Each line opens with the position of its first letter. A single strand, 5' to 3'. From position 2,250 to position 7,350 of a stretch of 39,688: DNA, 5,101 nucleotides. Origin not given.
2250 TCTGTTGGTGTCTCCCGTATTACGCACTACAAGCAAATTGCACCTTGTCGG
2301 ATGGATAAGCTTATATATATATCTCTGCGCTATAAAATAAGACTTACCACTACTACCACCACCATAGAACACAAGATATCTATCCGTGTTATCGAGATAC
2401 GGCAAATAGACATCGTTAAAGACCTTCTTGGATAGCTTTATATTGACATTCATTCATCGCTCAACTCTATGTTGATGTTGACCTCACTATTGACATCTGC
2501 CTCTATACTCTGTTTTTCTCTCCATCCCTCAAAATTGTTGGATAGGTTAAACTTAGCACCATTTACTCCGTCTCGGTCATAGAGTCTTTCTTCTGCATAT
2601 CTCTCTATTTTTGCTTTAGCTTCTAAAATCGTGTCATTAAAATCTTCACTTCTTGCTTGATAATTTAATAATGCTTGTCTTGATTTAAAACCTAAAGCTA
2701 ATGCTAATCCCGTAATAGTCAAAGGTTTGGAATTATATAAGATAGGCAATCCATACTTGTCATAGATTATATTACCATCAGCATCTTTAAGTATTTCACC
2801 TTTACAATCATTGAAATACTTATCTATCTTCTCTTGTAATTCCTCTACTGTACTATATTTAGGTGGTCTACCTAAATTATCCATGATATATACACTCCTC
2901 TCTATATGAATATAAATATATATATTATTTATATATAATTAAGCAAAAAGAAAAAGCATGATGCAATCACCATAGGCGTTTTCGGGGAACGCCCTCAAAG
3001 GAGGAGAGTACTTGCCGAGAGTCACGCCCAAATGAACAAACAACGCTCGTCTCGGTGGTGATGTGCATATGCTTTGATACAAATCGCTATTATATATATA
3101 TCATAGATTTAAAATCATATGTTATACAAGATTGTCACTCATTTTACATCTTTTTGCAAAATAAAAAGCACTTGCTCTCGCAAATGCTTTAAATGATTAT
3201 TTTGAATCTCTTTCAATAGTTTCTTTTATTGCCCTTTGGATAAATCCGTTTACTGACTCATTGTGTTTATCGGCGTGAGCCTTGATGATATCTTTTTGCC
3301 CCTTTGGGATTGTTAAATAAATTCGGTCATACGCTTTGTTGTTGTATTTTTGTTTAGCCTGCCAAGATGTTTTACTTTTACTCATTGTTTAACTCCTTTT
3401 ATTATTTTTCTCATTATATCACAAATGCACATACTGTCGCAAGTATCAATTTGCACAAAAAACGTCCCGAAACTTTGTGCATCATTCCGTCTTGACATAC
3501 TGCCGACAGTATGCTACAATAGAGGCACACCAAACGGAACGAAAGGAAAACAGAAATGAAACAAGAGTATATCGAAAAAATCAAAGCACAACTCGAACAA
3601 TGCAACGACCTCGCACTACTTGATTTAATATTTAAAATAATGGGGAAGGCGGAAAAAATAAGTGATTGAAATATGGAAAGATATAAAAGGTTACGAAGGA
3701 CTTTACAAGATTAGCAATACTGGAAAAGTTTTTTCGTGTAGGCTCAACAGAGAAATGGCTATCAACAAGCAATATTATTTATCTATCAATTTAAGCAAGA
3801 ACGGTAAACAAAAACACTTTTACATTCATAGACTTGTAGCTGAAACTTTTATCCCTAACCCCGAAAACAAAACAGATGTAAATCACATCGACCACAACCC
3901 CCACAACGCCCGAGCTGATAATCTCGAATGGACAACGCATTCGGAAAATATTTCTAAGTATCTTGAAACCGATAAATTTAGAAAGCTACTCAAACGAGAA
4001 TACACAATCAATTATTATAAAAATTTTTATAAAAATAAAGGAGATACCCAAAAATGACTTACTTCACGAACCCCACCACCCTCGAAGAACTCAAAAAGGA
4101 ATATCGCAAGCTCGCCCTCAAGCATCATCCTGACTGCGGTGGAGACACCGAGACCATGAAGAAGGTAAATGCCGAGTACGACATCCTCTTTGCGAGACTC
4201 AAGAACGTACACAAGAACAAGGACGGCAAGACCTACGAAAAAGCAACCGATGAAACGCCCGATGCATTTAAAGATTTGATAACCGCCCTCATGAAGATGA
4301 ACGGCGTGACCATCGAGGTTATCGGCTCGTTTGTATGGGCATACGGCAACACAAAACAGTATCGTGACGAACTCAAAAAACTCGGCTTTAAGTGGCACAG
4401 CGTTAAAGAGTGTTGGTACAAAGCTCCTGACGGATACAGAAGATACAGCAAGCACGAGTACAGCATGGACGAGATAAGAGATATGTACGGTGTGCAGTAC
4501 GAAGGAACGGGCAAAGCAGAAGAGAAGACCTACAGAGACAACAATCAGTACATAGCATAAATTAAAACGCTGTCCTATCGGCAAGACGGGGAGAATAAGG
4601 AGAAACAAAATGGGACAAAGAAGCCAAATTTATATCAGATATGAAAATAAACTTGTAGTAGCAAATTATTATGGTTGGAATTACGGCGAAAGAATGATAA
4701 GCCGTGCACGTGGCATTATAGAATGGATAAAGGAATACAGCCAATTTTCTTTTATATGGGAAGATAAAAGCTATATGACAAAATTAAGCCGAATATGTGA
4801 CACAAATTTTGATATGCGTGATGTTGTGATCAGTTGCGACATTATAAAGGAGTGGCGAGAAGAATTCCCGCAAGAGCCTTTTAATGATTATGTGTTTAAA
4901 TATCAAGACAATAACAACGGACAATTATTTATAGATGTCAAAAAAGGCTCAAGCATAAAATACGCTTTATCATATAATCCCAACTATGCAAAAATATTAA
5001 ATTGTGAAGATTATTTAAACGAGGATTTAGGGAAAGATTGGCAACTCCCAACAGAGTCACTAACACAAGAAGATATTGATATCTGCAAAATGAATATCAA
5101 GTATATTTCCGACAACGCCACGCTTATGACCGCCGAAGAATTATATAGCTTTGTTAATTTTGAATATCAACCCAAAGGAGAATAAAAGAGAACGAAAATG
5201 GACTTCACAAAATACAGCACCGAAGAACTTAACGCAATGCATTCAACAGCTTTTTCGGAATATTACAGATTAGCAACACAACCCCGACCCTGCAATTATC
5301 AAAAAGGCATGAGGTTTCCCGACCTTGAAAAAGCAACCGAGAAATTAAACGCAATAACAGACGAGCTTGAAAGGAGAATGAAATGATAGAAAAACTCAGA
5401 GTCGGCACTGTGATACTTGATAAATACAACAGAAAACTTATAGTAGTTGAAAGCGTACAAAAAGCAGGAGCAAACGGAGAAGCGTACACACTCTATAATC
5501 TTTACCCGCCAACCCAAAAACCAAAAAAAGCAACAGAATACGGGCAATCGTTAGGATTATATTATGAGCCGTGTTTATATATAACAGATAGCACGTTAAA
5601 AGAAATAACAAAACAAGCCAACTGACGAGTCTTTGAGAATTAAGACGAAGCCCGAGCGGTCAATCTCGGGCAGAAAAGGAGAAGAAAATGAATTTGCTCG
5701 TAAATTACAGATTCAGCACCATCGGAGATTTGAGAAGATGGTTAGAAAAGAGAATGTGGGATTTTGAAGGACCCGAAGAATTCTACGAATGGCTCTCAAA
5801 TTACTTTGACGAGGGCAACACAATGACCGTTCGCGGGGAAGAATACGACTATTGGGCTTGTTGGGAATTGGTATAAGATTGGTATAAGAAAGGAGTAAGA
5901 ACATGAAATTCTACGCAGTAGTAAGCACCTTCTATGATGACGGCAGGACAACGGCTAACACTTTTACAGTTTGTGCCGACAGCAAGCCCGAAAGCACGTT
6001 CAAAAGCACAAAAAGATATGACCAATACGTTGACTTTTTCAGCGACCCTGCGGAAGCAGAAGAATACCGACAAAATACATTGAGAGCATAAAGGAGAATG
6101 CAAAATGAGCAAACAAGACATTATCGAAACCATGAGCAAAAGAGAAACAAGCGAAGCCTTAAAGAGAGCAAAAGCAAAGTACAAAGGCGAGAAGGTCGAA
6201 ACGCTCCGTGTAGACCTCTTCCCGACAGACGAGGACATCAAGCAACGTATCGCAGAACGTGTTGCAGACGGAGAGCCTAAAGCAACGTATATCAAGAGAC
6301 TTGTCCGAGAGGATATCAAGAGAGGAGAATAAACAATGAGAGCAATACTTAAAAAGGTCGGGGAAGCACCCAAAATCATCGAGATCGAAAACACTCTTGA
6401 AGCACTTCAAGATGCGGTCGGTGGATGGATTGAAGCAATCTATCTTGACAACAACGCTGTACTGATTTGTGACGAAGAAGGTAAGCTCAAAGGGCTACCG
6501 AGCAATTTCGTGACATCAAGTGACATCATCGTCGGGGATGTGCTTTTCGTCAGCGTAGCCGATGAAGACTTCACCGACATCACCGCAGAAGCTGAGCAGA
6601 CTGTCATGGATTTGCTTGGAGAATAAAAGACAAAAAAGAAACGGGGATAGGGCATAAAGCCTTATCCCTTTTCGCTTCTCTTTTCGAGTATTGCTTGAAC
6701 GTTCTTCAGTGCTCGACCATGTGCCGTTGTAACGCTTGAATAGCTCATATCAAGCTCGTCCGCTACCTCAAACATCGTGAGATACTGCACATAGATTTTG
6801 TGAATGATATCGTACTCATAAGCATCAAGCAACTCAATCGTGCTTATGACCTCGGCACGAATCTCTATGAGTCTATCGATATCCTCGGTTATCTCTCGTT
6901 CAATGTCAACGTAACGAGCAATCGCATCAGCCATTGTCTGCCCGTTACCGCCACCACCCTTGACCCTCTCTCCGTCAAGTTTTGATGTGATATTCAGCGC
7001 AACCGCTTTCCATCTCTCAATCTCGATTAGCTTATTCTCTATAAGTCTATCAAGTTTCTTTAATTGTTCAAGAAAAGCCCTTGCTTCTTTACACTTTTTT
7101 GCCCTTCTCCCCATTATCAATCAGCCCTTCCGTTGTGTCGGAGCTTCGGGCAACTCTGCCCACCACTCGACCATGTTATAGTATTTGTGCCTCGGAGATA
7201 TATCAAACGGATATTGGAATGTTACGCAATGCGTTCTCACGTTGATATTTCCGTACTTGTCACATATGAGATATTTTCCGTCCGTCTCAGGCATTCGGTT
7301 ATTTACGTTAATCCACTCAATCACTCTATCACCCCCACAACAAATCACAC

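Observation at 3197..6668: Self-contained antisense cassette (promoter to terminator) wedged between the late regulator and terS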

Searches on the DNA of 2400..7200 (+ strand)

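Call 9: search_dna_similar(query=window:2400-7200:+, collection=phages, mode=near, max_rows=30)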
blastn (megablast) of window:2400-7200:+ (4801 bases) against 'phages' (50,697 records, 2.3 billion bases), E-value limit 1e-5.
No match.
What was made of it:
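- Tried and rejected: Megablast of 2400-7200 against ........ phages gave no match (call 9).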

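Call 78: search_rna_families(source=window, start=2800, end=3600, threshold=evalue, max_evalue=1)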
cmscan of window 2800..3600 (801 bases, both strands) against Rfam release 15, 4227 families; matches with E-value up to 1: 1.
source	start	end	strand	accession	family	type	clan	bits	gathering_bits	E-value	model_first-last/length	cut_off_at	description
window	3159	3191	-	RF02847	Ref64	Gene; sRNA;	-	21.2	44.3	0.25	1-69/69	no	Enterococcus sRNA 64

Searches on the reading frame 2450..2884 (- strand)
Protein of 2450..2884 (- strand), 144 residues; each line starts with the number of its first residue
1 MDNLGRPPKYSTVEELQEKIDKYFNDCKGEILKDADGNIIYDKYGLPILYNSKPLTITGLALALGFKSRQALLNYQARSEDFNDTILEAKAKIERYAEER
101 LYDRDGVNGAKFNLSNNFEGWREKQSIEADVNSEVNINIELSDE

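Call 8: search_protein_families(library=pfam, max_evalue=0.1, proteins=[window:2450-2884:-])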
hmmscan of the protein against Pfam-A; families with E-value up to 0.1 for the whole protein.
window:2450-2884:- (144 aa): 2 families
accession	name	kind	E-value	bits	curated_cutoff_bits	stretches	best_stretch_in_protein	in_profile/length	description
PF16677.11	GP3_package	-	1.2e-19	70.9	29.4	1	5-127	1-105/105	DNA-packaging protein gp3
PF24012.1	DUF7326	-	0.066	14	27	0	10-35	45-70/76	Family of unknown function (DUF7326)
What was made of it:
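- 2450..2884 (-): Left flank: small terminase (GP3_package). Pfam 1.2e-19 (call 8).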

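Call 11: find_related_loci(query=window:2450-2884:-, collection=viral_contigs, flank=8000)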
Query window:2450-2884:- (144 aa) in viral_contigs; peptide patterns used: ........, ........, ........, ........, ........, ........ (x = any residue, [..] = any of these).
67 stretches matched a pattern; 37 encode a relative of the query (tblastn E <= 1e-3); 37 distinct loci.
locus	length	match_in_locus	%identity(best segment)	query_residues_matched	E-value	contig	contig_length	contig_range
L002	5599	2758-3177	71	5-144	3e-62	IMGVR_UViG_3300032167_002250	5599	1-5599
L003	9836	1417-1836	71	5-144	3e-62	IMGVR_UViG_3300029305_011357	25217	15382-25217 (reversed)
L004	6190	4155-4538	64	4-132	8e-53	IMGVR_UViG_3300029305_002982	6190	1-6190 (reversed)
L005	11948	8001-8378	63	5-132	2e-49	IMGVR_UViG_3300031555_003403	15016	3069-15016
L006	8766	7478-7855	63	5-132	9e-49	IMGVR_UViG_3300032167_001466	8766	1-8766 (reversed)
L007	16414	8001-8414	52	1-142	3e-44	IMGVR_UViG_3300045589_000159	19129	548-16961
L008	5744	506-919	51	4-139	1e-40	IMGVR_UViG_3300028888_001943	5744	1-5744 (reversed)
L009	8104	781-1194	51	4-139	5e-41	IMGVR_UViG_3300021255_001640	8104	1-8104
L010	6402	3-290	59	43-140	2e-32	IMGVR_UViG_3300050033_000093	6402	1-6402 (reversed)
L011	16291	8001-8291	47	5-125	7e-26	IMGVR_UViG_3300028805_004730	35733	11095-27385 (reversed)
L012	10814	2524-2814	46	5-125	4e-25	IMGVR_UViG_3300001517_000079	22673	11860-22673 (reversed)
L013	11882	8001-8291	45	5-125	1e-24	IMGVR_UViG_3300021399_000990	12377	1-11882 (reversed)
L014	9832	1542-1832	45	5-125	1e-24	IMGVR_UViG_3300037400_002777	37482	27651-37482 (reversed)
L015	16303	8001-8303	42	4-128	3e-24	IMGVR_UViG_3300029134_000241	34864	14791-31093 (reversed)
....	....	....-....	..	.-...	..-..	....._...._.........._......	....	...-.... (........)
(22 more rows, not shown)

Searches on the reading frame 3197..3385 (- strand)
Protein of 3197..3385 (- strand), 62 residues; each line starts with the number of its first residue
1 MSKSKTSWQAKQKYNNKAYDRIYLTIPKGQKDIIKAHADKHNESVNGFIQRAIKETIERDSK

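Call 6: search_protein_families(library=pfam, max_evalue=0.1, proteins=[window:3197-3385:-])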
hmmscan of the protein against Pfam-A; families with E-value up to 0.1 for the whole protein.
window:3197-3385:- (62 aa): 3 families
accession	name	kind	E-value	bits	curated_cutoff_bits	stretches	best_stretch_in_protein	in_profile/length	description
PF16777.11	RHH_7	-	0.00025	21.8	27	1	5-58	18-70/74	Transcriptional regulator, RHH-like, CopG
PF19807.5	DUF6290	-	0.036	14.7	27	1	26-58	8-40/72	Family of unknown function (DUF6290)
PF07878.17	RHH_5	-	0.066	13.4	26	1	20-59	2-41/43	CopG-like RHH_1 or ribbon-helix-helix domain, RHH_5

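Call 7: search_protein_families(library=phrogs, max_evalue=0.01, proteins=[window:3197-3385:-])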
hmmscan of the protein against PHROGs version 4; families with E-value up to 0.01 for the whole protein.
window:3197-3385:- (62 aa): 5 families
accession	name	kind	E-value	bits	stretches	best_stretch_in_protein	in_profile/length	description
phrog_13890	-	unknown function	5.7e-21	75.3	1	8-61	6-59/73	-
phrog_582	-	transcription regulation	1e-05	26.8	1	2-61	40-99/105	Arc-like repressor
phrog_3178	-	transcription regulation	0.0014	20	1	12-59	2-49/125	Arc-like DNA binding domain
phrog_497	-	moron, auxiliary metabolic gene and host takeover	0.0041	17.6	1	17-60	100-143/342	toxin-antitoxin system HicB-like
phrog_795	-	other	0.0086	17.4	1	10-61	8-59/116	partition protein ATPase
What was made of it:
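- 3197..3385 (-): RHH1: a 62-aa Arc/Mnt-like ribbon-helix-helix protein, divergent from the operon. Candidate repressor of both promoters. phrog_13890 5.7e-21; PHROG 'Arc-like repressor' 1e-5; RHH_7 2.5e-4, below Pfam's cut-off (calls 6, 7).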

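Call 26: search_protein_families(library=ncbifam, max_evalue=0.01, proteins=[window:3197-3385:-])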
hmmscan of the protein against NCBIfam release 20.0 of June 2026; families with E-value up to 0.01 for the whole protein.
window:3197-3385:- (62 aa): 0 families

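Call 98: search_protein_families(library=padloc, max_evalue=0.01, proteins=[window:3197-3385:-])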
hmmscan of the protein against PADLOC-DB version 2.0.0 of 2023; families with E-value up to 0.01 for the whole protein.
window:3197-3385:- (62 aa): 0 families

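Call 114: search_solved_structures(query=window:3197-3385:-, max_evalue=10)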
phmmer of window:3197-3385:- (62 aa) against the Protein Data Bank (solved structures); distinct sequences matched with E-value up to 10: 5.
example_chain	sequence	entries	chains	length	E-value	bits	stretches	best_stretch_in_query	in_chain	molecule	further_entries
2k1o_A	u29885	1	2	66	0.02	18.7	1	22-57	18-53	Putative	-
3qoq_A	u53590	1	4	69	0.084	16.7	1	9-57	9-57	Alginate and motility regulator Z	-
1u9p_A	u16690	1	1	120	0.58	14.1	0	24-60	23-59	pArc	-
2kel_A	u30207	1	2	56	0.79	13.7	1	9-59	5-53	Uncharacterized protein 56B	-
4hv0_A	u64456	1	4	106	1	13.3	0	15-58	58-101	AvtR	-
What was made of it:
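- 3197..3385 (-): Weak PDB hits are all RHH proteins (call 114).
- On P22 immI-type region: RHH1 (calls 6, 7, 114).
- Checked: Supported by PHROG 'Arc-like repressor' 1e-5, by RHH_7 at 2.5e-4 (below Pfam's cut-off), and by weak PDB hits that are all RHH proteins (calls 6, 7, 114).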

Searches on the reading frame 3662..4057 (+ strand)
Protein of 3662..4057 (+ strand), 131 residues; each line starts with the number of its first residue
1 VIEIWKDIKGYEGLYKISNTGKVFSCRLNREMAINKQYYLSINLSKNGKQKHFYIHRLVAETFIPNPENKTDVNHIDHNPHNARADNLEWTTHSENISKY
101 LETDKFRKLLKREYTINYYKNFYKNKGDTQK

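Call 6: search_protein_families(library=pfam, max_evalue=0.1, proteins=[window:3662-4057:+])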
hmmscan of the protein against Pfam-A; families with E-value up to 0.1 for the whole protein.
window:3662-4057:+ (131 aa): 2 families
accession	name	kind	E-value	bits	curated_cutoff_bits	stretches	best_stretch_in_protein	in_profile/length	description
PF07463.16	NUMOD4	-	7e-12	45.8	23.4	1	3-48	1-42/49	NUMOD4 motif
PF13392.12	HNH_3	-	8.5e-10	38.6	24.8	1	54-96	2-44/46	HNH endonuclease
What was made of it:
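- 3662..4057 (+): Free-standing HNH homing endonuclease (NUMOD4 + HNH_3). A selfish passenger, not part of the conserved island. Pfam 7e-12 and 8.5e-10 (call 6).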

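Call 7: search_protein_families(library=phrogs, max_evalue=0.01, proteins=[window:3662-4057:+])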
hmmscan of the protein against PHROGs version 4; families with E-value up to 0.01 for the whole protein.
window:3662-4057:+ (131 aa): 13 families
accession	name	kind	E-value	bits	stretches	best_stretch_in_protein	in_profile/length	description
phrog_59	-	DNA, RNA and nucleotide metabolism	2.3e-39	137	1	1-106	136-241/423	HNH endonuclease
phrog_959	-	DNA, RNA and nucleotide metabolism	1e-32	113.7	1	1-112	4-118/138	HNH endonuclease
phrog_1492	-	DNA, RNA and nucleotide metabolism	7.1e-26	92.3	1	3-97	45-156/414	HNH endonuclease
phrog_37683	-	unknown function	8.5e-17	62.2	1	15-99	121-207/279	-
phrog_99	-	DNA, RNA and nucleotide metabolism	1.5e-10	42.3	1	34-99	145-204/383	HNH endonuclease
phrog_15471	-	DNA, RNA and nucleotide metabolism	1.9e-07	32.1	1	36-115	16-95/183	HNH endonuclease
phrog_826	-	DNA, RNA and nucleotide metabolism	5.4e-07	30.4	1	48-98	105-156/281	HNH endonuclease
phrog_17657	-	DNA, RNA and nucleotide metabolism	8.5e-07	29.9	1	13-92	78-166/168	HNH endonuclease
phrog_7545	-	DNA, RNA and nucleotide metabolism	2.4e-05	25.6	1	39-95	68-128/160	HNH endonuclease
phrog_21964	-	DNA, RNA and nucleotide metabolism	2.8e-05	24.9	1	30-100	141-212/244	HNH endonuclease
phrog_21800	-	unknown function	0.00065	20.6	1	3-22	2-21/63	-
phrog_4578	-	DNA, RNA and nucleotide metabolism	0.0008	20.3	1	70-97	29-56/130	HNH endonuclease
phrog_30377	-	DNA, RNA and nucleotide metabolism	0.0096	17.1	0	54-99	11-54/82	HNH endonuclease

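Call 26: search_protein_families(library=ncbifam, max_evalue=0.01, proteins=[window:3662-4057:+])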
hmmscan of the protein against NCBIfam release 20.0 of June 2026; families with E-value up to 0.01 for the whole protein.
window:3662-4057:+ (131 aa): 0 families

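Call 98: search_protein_families(library=padloc, max_evalue=0.01, proteins=[window:3662-4057:+])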
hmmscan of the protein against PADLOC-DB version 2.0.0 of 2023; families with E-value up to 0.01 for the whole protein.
window:3662-4057:+ (131 aa): 2 families
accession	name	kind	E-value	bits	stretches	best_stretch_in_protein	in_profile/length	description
PDLC03687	HEase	-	1.6e-30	104.3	1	5-105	3-106/178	homing endonuclease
PDLC03672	HEase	-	4.9e-09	34.2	1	5-98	6-103/199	homing endonuclease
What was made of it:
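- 3662..4057 (+): PADLOC 'homing endonuclease' 1.6e-30 (call 98).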
